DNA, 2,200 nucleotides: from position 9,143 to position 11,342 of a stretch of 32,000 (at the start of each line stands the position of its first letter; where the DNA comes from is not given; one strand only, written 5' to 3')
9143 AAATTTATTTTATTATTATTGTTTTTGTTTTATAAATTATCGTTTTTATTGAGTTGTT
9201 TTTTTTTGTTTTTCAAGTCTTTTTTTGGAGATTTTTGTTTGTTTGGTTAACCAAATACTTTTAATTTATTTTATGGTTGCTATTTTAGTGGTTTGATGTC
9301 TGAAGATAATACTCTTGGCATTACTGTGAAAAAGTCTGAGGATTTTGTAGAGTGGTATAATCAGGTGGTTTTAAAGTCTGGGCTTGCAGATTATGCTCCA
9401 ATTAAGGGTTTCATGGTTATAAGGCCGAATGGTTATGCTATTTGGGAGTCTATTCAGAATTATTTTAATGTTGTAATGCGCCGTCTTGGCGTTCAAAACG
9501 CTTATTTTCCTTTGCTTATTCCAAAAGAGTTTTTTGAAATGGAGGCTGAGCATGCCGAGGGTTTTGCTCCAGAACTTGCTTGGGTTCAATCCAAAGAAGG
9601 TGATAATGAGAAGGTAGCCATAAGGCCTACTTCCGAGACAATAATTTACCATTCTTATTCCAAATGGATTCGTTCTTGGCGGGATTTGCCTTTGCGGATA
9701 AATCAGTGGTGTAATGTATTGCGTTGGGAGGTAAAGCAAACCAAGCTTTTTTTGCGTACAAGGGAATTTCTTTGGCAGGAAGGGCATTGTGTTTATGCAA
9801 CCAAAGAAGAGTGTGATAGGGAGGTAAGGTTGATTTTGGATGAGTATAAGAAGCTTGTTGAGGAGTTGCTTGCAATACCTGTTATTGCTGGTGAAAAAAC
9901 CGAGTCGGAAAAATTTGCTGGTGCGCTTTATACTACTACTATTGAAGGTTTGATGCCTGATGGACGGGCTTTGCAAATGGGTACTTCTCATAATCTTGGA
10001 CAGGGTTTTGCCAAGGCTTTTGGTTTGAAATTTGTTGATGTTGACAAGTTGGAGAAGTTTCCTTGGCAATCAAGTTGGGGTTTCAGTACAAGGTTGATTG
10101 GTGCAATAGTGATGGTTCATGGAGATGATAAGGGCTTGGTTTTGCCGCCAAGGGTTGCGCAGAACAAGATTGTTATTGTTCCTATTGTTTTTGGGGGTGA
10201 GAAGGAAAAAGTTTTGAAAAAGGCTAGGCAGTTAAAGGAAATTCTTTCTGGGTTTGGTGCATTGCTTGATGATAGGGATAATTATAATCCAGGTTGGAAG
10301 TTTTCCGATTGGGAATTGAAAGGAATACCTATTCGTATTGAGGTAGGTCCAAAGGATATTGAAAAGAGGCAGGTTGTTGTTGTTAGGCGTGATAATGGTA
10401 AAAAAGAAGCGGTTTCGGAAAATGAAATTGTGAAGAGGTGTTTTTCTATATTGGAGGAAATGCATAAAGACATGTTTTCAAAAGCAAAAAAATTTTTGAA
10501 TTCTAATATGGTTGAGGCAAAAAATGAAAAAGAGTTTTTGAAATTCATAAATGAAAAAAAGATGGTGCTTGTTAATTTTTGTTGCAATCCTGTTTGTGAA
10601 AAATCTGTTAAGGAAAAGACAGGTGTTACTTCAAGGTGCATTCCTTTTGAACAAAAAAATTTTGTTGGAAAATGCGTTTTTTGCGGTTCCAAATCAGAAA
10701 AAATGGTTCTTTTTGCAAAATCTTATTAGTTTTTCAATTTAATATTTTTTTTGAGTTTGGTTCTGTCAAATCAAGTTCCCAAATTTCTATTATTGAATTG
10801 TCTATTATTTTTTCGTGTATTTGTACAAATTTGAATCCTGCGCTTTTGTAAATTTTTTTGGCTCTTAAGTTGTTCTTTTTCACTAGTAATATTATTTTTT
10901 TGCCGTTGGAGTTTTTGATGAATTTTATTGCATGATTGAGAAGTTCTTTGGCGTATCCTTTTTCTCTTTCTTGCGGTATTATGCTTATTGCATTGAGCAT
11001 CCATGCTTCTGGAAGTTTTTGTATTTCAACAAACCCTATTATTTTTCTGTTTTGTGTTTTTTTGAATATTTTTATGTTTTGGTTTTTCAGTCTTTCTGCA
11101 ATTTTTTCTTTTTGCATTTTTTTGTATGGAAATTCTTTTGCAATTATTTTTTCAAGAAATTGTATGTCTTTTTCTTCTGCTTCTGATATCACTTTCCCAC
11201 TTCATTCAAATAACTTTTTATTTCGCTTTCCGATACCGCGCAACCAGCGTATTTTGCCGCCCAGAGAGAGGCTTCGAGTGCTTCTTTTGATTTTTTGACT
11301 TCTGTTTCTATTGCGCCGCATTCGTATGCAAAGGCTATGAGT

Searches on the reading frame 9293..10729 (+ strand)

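Call 51: search_protein_families(library=pfam, proteins=[window:9293-10729:+], max_evalue=0.001)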
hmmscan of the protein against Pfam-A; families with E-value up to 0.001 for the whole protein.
window:9293-10729:+ (478 aa): 3 families
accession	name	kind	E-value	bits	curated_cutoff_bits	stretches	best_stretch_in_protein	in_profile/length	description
PF00587.30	tRNA-synt_2b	-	1.6e-24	87.4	29.3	1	104-274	6-177/179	tRNA synthetase class II core domain (G, H, P, S and T)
PF09180.16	ProRS-C_1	-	2.4e-22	79.3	31.5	1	413-478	2-71/71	Prolyl-tRNA synthetase, C-terminal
PF03129.25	HGTP_anticodon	-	1.1e-19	70.8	21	1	292-382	1-90/94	Anticodon binding domain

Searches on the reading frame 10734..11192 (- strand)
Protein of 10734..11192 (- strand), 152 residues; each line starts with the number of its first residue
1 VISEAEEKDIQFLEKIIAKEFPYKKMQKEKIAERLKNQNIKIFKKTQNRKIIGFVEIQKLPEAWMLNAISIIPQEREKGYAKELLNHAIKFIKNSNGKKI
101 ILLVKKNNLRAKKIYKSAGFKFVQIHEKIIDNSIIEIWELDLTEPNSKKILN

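Call 51: search_protein_families(library=pfam, proteins=[window:10734-11192:-], max_evalue=0.001)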
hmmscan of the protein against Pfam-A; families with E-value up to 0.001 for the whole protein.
window:10734-11192:- (152 aa): 6 families
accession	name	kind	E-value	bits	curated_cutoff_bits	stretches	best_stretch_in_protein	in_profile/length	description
PF13673.13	Acetyltransf_10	-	1.7e-13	51.1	23.6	1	16-123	10-110/128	Acetyltransferase (GNAT) domain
PF00583.31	Acetyltransf_1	-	8.4e-13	49.1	20.7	1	14-120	5-116/116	Acetyltransferase (GNAT) family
PF13508.13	Acetyltransf_7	-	2.2e-09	38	27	1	47-121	10-83/84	Acetyltransferase (GNAT) domain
PF13420.13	Acetyltransf_4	-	1.4e-07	32.1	24.3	1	3-130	2-144/155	Acetyltransferase (GNAT) domain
PF13302.13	Acetyltransf_3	-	3.2e-07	31.6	25.4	1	34-121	44-138/138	Acetyltransferase (GNAT) domain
PF08445.16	FR47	-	5.9e-06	26.6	22.1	1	65-122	23-79/86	FR47-like protein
